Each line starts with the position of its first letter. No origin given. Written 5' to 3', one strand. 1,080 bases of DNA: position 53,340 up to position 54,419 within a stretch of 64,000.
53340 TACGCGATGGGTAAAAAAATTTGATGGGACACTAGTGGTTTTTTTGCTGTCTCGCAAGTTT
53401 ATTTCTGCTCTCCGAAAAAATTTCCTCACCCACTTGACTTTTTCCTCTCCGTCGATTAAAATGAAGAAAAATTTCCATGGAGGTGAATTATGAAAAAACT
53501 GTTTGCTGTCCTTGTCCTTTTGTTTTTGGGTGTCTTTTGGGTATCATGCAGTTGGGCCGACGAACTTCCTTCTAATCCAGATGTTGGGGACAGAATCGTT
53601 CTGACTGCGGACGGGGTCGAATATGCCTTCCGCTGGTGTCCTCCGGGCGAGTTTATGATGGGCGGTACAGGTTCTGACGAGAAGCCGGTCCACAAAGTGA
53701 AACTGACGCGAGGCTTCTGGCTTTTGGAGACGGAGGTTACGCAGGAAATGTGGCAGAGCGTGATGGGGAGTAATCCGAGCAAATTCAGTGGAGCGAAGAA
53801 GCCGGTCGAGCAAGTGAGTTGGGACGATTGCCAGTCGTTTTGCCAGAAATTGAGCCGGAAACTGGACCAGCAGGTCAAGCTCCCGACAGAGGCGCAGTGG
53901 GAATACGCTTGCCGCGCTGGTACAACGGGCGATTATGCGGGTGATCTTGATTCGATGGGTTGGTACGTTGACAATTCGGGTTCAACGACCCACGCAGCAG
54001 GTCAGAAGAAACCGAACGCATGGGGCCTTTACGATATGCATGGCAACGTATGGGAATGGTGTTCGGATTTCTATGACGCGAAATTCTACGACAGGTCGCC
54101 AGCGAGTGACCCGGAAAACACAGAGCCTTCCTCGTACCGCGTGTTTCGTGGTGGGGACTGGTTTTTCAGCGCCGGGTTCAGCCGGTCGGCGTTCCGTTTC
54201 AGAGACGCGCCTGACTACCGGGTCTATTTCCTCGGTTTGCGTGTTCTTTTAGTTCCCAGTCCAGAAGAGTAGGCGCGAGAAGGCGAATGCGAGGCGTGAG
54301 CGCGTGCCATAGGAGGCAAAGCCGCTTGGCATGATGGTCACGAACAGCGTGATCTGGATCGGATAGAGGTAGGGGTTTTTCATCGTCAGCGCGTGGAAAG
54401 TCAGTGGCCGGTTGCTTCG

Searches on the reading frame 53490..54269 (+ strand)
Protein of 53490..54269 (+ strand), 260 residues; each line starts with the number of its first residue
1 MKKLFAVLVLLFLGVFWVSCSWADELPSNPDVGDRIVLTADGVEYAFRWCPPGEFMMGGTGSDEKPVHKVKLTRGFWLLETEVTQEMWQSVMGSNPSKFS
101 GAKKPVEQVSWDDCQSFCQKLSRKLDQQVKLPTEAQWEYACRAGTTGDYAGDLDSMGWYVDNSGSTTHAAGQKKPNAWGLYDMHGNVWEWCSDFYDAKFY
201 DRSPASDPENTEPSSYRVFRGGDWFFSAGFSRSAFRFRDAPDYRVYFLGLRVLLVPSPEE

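Call 20: search_protein_families(library=pfam, proteins=[window:53490-54269:+], max_evalue=0.001)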
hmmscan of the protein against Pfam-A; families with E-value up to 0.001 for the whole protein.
window:53490-54269:+ (260 aa): 1 family
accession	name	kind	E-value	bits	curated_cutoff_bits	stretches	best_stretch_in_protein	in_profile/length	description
PF03781.23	FGE-sulfatase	-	6.7e-45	154.2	23.3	1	50-253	8-254/255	Sulfatase-modifying factor enzyme 1-like domain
